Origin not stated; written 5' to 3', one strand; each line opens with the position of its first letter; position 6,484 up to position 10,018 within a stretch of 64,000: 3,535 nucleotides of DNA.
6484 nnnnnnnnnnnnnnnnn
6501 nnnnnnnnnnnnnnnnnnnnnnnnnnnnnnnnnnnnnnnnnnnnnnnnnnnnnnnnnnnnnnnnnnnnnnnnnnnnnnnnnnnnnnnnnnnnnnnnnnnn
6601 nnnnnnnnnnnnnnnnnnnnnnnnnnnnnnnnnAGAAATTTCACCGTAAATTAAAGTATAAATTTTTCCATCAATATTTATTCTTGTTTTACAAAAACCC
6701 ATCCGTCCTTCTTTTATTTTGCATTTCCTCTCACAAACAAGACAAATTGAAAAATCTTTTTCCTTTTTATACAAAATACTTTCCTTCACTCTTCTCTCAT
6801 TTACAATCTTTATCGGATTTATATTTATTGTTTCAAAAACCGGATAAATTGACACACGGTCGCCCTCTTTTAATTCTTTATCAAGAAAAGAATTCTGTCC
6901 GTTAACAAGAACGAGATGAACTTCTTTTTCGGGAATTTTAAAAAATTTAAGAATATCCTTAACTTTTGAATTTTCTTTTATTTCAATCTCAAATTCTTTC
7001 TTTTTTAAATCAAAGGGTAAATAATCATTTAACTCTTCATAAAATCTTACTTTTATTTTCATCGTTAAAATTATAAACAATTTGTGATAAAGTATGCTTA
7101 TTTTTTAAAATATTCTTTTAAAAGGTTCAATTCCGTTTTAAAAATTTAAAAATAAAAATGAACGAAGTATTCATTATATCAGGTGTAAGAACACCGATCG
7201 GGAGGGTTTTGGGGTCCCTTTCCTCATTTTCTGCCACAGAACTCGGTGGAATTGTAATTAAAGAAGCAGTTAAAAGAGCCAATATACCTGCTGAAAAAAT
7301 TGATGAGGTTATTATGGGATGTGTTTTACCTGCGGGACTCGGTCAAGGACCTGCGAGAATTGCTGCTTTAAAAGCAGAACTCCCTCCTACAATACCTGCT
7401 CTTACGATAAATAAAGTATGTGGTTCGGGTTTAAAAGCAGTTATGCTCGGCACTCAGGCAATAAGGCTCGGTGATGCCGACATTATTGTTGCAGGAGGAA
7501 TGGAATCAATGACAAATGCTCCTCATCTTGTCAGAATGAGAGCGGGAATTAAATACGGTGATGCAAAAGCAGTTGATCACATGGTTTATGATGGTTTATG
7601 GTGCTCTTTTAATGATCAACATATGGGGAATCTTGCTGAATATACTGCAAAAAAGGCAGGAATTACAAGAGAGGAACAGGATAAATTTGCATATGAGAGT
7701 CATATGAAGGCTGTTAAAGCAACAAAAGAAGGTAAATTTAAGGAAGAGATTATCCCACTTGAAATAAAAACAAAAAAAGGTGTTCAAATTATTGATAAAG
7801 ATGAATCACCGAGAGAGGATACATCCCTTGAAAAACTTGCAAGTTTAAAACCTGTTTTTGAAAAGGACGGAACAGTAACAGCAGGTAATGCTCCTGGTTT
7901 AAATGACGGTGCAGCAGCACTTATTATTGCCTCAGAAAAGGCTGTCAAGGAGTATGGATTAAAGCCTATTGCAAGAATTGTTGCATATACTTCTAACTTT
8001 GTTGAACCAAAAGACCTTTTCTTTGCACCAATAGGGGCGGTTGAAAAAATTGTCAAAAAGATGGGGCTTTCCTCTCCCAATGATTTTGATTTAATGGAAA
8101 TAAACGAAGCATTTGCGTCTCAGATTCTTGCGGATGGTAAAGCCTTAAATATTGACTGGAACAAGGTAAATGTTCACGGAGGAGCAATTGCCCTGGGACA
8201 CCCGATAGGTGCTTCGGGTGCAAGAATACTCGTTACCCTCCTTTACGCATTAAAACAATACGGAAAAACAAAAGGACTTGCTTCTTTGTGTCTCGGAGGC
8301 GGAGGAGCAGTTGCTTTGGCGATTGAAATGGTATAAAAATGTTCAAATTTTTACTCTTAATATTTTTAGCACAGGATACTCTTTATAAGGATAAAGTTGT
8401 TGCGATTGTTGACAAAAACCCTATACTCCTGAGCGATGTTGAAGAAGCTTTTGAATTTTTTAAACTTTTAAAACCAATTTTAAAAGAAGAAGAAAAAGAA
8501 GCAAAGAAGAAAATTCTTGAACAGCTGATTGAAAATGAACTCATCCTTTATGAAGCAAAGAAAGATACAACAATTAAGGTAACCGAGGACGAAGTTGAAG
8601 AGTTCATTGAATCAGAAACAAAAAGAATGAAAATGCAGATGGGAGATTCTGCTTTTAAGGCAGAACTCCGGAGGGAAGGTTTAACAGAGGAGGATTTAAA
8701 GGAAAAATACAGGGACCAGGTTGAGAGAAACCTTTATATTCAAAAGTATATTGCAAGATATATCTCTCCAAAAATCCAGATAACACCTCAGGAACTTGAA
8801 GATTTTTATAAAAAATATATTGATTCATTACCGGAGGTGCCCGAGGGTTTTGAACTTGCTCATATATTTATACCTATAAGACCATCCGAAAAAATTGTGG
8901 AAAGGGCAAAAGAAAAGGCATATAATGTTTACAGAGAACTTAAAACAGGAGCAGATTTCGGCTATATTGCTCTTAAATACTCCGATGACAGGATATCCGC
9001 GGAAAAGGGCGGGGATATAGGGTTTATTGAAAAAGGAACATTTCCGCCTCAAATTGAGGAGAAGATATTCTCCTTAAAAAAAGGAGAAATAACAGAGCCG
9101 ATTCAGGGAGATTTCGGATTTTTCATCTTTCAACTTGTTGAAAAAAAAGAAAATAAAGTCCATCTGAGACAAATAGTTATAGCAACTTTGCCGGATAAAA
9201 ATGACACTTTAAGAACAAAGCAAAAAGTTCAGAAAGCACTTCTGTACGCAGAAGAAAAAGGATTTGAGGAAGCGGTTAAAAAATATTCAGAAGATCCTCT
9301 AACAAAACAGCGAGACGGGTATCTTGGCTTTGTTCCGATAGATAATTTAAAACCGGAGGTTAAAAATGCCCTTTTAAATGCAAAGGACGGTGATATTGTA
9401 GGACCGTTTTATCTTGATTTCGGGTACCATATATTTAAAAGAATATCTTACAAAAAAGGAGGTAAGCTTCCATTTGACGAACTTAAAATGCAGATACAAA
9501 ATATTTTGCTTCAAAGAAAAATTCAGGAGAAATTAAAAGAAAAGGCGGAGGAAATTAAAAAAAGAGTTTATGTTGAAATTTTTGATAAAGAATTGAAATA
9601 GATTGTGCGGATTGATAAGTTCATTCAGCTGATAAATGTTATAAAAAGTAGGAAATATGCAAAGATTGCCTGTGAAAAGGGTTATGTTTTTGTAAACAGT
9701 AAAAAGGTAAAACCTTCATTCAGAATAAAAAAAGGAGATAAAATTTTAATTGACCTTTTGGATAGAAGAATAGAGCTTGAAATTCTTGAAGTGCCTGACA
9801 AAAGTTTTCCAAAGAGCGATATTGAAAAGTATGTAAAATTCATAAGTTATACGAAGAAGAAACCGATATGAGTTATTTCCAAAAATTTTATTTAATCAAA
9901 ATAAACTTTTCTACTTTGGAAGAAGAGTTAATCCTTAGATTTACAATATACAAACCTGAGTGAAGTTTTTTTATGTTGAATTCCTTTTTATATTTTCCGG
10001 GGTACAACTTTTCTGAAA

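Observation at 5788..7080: Radical SAM enzyme with an N-terminal ThiS/MoaD-like ubiquitin-fold fusion and a C-terminal zinc ribbon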

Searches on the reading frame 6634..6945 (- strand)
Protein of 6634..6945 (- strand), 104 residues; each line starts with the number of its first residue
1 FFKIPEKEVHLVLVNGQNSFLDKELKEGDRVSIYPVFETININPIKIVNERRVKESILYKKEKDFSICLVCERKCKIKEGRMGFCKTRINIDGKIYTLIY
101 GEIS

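Call 66: find_related_loci(query=A6, collection=metagenome_contigs, flank=8000)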
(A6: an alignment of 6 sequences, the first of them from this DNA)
Query A6 (104 aa) in metagenome_contigs; peptide patterns used: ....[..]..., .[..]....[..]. (x = any residue, [..] = any of these).
294 stretches matched a pattern; 45 encode a relative of the query (tblastn E <= 1e-3); 45 distinct loci.
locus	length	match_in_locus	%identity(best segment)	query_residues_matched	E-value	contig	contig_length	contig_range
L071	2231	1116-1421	78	2-104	4e-53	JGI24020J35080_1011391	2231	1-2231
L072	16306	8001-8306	75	2-104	2e-51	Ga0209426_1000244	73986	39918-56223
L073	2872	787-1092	75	2-104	2e-49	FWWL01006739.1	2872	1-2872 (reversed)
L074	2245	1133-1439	62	2-104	7e-30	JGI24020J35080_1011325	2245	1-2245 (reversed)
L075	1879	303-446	69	2-49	6e-20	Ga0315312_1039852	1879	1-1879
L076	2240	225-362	74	4-49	3e-19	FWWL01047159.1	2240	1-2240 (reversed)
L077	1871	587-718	61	2-45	5e-15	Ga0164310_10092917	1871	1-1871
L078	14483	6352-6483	59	2-45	6e-14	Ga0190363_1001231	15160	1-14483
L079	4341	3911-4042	59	2-45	4e-14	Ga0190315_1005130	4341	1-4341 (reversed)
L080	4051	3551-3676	60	4-45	2e-13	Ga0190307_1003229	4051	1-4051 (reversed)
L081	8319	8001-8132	57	2-45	2e-13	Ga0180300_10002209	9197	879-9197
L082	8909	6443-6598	52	4-55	1e-12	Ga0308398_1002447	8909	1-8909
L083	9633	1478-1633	52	4-55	1e-12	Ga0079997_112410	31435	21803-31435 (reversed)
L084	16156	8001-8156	52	4-55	1e-12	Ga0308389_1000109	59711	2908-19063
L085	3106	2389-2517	60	4-46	2e-12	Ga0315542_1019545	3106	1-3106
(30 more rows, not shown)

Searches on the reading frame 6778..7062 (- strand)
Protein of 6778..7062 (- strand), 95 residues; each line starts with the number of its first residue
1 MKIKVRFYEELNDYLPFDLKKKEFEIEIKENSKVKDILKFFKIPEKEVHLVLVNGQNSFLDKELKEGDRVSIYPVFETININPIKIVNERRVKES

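Call 29: search_solved_structures(query=A2, max_evalue=1, show_alignments=2)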
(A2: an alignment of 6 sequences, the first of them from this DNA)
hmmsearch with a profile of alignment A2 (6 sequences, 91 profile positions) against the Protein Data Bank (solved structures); distinct sequences matched with E-value up to 1: 5.
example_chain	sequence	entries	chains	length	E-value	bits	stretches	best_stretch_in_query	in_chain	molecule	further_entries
5lda_B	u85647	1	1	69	1.1e-05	29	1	20-76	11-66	SAMP2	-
1rws_A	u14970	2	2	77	1.5e-05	28.6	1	20-76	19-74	hypothetical protein PF1061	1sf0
1vjk_A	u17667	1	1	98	0.017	18.8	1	2-74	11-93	molybdopterin converting factor, subunit 1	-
2g1e_A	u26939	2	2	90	0.28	14.8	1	50-74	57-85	hypothetical protein Ta0895 | Putative uncharacterized protein Ta0895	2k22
6z1p_Bu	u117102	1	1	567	0.82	13.4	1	8-48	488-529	mS23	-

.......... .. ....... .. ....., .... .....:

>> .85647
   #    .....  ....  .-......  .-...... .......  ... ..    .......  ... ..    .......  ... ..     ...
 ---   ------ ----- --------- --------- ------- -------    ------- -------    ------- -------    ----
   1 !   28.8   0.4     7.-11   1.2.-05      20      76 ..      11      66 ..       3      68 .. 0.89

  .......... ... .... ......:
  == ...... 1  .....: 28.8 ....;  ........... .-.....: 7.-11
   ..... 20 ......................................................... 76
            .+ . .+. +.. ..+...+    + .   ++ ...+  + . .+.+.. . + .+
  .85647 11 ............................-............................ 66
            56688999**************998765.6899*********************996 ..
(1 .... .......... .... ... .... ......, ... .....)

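Call 34: search_protein_representatives(alignment_id=A2)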
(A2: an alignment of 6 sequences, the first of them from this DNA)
Query: 6 sequences, 91 profile positions. Proteins with E-value up to 0.001 (for the whole library): 1296; up to 1e-10: 410; up to 1e-30: 1. The best 150 are listed.
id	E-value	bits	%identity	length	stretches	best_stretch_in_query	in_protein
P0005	2.4e-46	172.2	-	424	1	1-91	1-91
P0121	3.0e-30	120.6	-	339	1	2-88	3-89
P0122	2.0e-29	117.9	-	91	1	2-87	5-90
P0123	3.6e-27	110.7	-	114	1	2-85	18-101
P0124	2.0e-23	98.7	-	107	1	3-84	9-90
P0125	1.4e-20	89.6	-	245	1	2-84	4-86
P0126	3.2e-20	88.4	-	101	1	2-89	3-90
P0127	4.5e-20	88.0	-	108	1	5-84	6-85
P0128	5.5e-20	87.7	-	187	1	2-85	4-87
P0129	7.0e-20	87.3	-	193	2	5-87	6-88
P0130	4.5e-19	84.8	-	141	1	3-85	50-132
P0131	5.6e-19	84.5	-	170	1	3-85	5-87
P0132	5.7e-19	84.4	-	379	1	4-85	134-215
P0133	6.5e-19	84.2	-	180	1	1-85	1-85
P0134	1.4e-18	83.2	-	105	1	2-89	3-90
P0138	4.9e-18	81.4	-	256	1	4-87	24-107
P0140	7.5e-18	80.8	-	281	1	2-84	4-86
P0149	1.5e-17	79.9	-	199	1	3-86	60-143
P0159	5.5e-17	78.1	-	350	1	2-84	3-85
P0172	1.3e-16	76.9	-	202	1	4-84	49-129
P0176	1.6e-16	76.5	-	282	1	3-89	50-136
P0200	5.6e-16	74.8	-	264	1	2-85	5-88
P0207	6.7e-16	74.6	-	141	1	2-84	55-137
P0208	7.0e-16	74.5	-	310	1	4-86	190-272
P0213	8.8e-16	74.2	-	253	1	4-84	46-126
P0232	2.8e-15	72.6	-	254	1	1-88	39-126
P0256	9.1e-15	71.0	-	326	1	2-84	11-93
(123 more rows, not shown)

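Call 35: search_protein_families(library=pfam, proteins=[P0121, P0122, P0123, P0124, P0132, P0159, P0208, P0256, P0140, P0125], max_evalue=0.001)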
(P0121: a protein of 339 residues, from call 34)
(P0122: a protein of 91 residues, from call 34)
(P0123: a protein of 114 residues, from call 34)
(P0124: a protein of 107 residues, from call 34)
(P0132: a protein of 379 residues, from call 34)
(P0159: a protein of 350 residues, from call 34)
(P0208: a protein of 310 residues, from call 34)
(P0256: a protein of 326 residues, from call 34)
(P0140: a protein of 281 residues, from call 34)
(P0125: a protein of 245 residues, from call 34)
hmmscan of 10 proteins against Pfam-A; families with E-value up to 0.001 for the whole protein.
P0121 (339 aa): 4 families
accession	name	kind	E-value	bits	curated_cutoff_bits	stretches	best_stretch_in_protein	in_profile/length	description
PF01026.27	TatD_DNase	-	1.8e-61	208.2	27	1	94-338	1-253/253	TatD related DNase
PF14451.12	Ub-Mut7C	-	1.5e-20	73.3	23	1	1-81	1-81/81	Mut7-C ubiquitin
PF02597.26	ThiS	-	4.7e-05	24.3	22.5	1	19-76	6-72/76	ThiS family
PF01979.26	Amidohydro_1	-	0.00027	20.7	25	0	92-275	5-217/345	Amidohydrolase family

P0122 (91 aa): 2 families
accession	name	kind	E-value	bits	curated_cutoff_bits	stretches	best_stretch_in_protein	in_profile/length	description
PF14451.12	Ub-Mut7C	-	1.4e-18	67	23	1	5-83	3-81/81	Mut7-C ubiquitin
PF02597.26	ThiS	-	0.00089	20.2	22.5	0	19-78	8-72/76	ThiS family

P0123 (114 aa): 1 family
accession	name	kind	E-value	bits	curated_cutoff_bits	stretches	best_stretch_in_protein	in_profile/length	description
PF14451.12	Ub-Mut7C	-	4.5e-17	62.1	23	1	18-96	3-81/81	Mut7-C ubiquitin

P0124 (107 aa): 3 families
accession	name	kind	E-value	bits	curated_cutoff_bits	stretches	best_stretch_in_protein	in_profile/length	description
PF14451.12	Ub-Mut7C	-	1.2e-21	76.8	23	1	8-86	3-81/81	Mut7-C ubiquitin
PF02597.26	ThiS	-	5.7e-07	30.4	22.5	1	24-80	6-71/76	ThiS family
PF02824.27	TGS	-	0.00022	21.6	22.2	1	32-78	11-58/60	TGS domain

P0132 (379 aa): 3 families
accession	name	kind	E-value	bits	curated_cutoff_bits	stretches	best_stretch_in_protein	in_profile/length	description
PF01927.22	Mut7-C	-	4.2e-49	166.8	23.3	1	225-368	1-145/146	Mut7-C RNAse domain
PF14451.12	Ub-Mut7C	-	1.1e-33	115.4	23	1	132-210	3-81/81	Mut7-C ubiquitin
PF02597.26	ThiS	-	1.7e-05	25.7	22.5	1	136-204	2-71/76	ThiS family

P0159 (350 aa): 1 family
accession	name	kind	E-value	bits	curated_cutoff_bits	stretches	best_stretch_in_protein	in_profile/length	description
PF14451.12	Ub-Mut7C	-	1.2e-32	112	23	1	2-81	2-81/81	Mut7-C ubiquitin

P0208 (310 aa): 2 families
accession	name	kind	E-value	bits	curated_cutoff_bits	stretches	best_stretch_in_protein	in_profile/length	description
PF14385.11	DUF4416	-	1.7e-53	181.3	27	1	9-173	2-162/162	Domain of unknown function (DUF4416)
PF14451.12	Ub-Mut7C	-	7.3e-22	77.5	23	1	188-265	3-80/81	Mut7-C ubiquitin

P0256 (326 aa): 3 families
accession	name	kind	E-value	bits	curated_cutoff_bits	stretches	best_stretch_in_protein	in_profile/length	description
PF14451.12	Ub-Mut7C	-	5.5e-27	93.9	23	1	11-89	3-81/81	Mut7-C ubiquitin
PF01927.22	Mut7-C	-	6.1e-17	62.5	23.3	2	170-237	28-95/146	Mut7-C RNAse domain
PF02597.26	ThiS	-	0.00029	21.7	22.5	1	30-83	12-71/76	ThiS family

P0140 (281 aa): 3 families
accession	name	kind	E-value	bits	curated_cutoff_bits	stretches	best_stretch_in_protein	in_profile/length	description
PF14451.12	Ub-Mut7C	-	1.9e-34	117.9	23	1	5-82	4-81/81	Mut7-C ubiquitin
PF01927.22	Mut7-C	-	8e-07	29.7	23.3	1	98-131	2-35/146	Mut7-C RNAse domain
PF02597.26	ThiS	-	0.00015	22.7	22.5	1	25-76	13-71/76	ThiS family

P0125 (245 aa): 2 families
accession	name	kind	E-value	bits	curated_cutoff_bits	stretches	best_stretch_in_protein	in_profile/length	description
PF01927.22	Mut7-C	-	8e-42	143.2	23.3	1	98-238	2-144/146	Mut7-C RNAse domain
PF14451.12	Ub-Mut7C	-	1.3e-20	73.6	23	1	5-82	4-81/81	Mut7-C ubiquitin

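Call 68: predict_structure(alignment_id=A5)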
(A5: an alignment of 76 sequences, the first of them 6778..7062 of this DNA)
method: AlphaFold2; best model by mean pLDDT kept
length: 95 residues; sequences in the alignment: 76
mean_pLDDT: 84.9   pTM: 0.72
mean pLDDT of the five models: 84.9, 83.7, 82.6, 82.5, 76.9
residues with pLDDT >= 90: 71; 70-90: 5; 50-70: 8; < 50: 11
segments of 3 or more residues with pLDDT < 50: 88-95
pLDDT, mean of each block of 10 residues (from residue 1): 95 91 95 96 93 95 97 75 50 41
secondary structure, 60 per line:
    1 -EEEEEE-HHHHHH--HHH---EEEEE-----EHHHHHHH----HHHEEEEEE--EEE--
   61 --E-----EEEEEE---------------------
elements in order: E2-7 H9-14 E23-27 H34-40 E48-53 E56-58 E69-74

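Call 71: fold_search(model_id=the predicted structure, library=pdb)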
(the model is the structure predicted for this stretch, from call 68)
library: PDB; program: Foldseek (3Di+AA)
matches with E <= 10: 397; with E <= 0.001: 4
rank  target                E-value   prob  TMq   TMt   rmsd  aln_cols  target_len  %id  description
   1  1vjk                  5.3e-05  1.00  0.57  0.62   3.0        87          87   28  Putative molybdopterin converting factor, subunit 1 from Pyrococcus furiosus, Pfu-562899-001 (released 2004-08-10)
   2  3po0                  3.8e-04  1.00  0.58  0.61   3.4        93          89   13  Crystal structure of SAMP1 from Haloferax volcanii (released 2011-03-30)
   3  5gha_H                8.7e-04  1.00  0.49  0.68   2.8        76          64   14  Sulfur Transferase TtuA in complex with Sulfur Carrier TtuB (released 2017-05-03)
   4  3rpf_C                9.3e-04  1.00  0.52  0.63   3.2        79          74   23  Protein-protein complex of subunit 1 and 2 of Molybdopterin-converting factor from Helicobacter pylori 26695 (released 2011-06-29)
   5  1ryj_MODEL_1_A        1.1e-03  1.00  0.50  0.65   3.2        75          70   28  Solution NMR Structure of Protein Mth1743 from Methanobacterium thermoautotrophicum. Ontario Centre for Struct (released 2004-02-24)
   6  4hro_B                1.2e-03  1.00  0.60  0.64   2.8        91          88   12  Crystal structure of H. volcanii small archaeal modifier protein 1 (released 2013-10-30)
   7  4hro_A                1.6e-03  1.00  0.58  0.62   2.6        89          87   13  Crystal structure of H. volcanii small archaeal modifier protein 1 (released 2013-10-30)
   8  8ahx_H                1.6e-03  1.00  0.49  0.64   3.3        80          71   21  Cryo-EM structure of the nitrogen-fixation associated NADH:ferredoxin oxidoreductase RNF from Azotobacter vinelandii (released 2023-11-01)
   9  6jbz_B                2.3e-03  1.00  0.62  0.70   2.9        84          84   12  Structural analysis of molybdopterin synthases from two mycobacteria pathogens (released 2019-02-13)
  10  5gha_F                2.3e-03  1.00  0.49  0.64   3.2        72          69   18  Sulfur Transferase TtuA in complex with Sulfur Carrier TtuB (released 2017-05-03)
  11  3dqv_A                2.4e-03  1.00  0.49  0.57   3.5        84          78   20  Structural Insights into NEDD8 Activation of Cullin-RING Ligases: Conformational Control of Conjugation (released 2008-09-30)
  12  5ztb_E                2.6e-03  1.00  0.48  0.66   3.6        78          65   17  Structure of Sulfurtransferase (released 2019-06-12)
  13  2m19_MODEL_1_A        3.0e-03  1.00  0.63  0.57   2.6        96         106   20  Solution structure of the Haloferax volcanii HVO 2177 protein (released 2013-08-07)
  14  1nvi_D                3.4e-03  1.00  0.57  0.65   2.6        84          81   17  Orthorhombic Crystal Form of Molybdopterin Synthase (released 2003-05-06)
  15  2q5w_D                3.6e-03  1.00  0.56  0.66   3.0        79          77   23  The X-ray Crystal Structure of Molybdopterin Synthase from Staphylococcus aureus (released 2008-02-19)
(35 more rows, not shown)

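Call 82: search_protein_families(library=pfam, proteins=[P0159, P0176, P0138, P0232, P0213, P0172, P0149, P0130, P0207, P0200], max_evalue=0.001)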
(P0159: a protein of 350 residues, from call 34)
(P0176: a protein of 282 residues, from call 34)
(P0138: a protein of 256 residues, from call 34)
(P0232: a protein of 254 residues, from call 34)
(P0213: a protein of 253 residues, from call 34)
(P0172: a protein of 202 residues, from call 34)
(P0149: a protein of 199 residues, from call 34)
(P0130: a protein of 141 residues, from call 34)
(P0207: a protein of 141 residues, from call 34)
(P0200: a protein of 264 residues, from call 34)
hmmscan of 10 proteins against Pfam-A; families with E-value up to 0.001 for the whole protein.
P0159 (350 aa): 1 family
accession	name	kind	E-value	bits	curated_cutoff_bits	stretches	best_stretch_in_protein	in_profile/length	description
PF14451.12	Ub-Mut7C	-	1.2e-32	112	23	1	2-81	2-81/81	Mut7-C ubiquitin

P0176 (282 aa): 2 families
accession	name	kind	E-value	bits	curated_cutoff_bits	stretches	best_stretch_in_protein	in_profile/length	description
PF01927.22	Mut7-C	-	5.6e-23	82.1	23.3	1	143-243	2-102/146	Mut7-C RNAse domain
PF14451.12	Ub-Mut7C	-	3.1e-19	69.1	23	1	49-127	3-81/81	Mut7-C ubiquitin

P0138 (256 aa): 2 families
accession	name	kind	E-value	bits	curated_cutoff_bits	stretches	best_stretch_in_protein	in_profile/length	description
PF14451.12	Ub-Mut7C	-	1.1e-19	70.5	23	1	22-100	3-81/81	Mut7-C ubiquitin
PF01927.22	Mut7-C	-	4.4e-15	56.5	23.3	1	116-211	2-101/146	Mut7-C RNAse domain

P0232 (254 aa): 2 families
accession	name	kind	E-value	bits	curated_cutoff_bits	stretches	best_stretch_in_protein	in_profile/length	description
PF14451.12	Ub-Mut7C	-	1.3e-18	67.1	23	1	40-117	3-80/81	Mut7-C ubiquitin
PF01927.22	Mut7-C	-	4.7e-14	53.1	23.3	1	134-239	2-108/146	Mut7-C RNAse domain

P0213 (253 aa): 2 families
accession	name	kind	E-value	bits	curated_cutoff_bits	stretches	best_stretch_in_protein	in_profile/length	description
PF14451.12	Ub-Mut7C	-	1.5e-35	121.4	23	1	44-122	3-81/81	Mut7-C ubiquitin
PF01927.22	Mut7-C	-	4.1e-20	72.8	23.3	1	138-224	2-88/146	Mut7-C RNAse domain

P0172 (202 aa): 3 families
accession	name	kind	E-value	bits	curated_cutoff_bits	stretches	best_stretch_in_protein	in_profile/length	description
PF14451.12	Ub-Mut7C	-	1.2e-28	99.2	23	1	46-124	2-80/81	Mut7-C ubiquitin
PF01927.22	Mut7-C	-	1.8e-18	67.5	23.3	1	140-198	1-59/146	Mut7-C RNAse domain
PF02597.26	ThiS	-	0.0001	23.2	22.5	1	73-119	18-71/76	ThiS family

P0149 (199 aa): 2 families
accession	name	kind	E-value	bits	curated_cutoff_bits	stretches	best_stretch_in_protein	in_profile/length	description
PF14451.12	Ub-Mut7C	-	3.4e-22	78.6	23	1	59-137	3-81/81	Mut7-C ubiquitin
PF01927.22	Mut7-C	-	6.8e-07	29.9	23.3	1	152-196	1-45/146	Mut7-C RNAse domain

P0130 (141 aa): 2 families
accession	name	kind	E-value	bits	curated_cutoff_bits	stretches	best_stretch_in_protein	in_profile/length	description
PF14451.12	Ub-Mut7C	-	1.7e-29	101.9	23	1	49-127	3-81/81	Mut7-C ubiquitin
PF02597.26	ThiS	-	0.00018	22.4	22.5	1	72-119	15-69/76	ThiS family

P0207 (141 aa): 2 families
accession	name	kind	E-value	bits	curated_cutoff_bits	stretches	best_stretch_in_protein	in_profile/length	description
PF14451.12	Ub-Mut7C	-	2.1e-34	117.7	23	1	53-133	1-81/81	Mut7-C ubiquitin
PF02597.26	ThiS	-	1.2e-06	29.5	22.5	1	69-128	4-72/76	ThiS family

P0200 (264 aa): 3 families
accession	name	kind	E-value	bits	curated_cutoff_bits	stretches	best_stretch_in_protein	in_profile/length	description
PF01927.22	Mut7-C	-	3.6e-49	167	23.3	1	99-241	2-145/146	Mut7-C RNAse domain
PF14451.12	Ub-Mut7C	-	4.7e-35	119.8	23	1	6-83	4-81/81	Mut7-C ubiquitin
PF02597.26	ThiS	-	0.00055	20.9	22.5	0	29-75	16-69/76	ThiS family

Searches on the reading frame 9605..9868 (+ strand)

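Call 70: search_protein_families(library=pfam, proteins=[window:9605-9868:+], max_evalue=0.00001)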
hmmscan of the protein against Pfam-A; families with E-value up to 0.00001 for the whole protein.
window:9605-9868:+ (88 aa): 1 family
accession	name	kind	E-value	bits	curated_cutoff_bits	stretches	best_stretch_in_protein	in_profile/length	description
PF01479.30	S4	-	1.7e-09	37.7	22.8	1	1-47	1-48/48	S4 domain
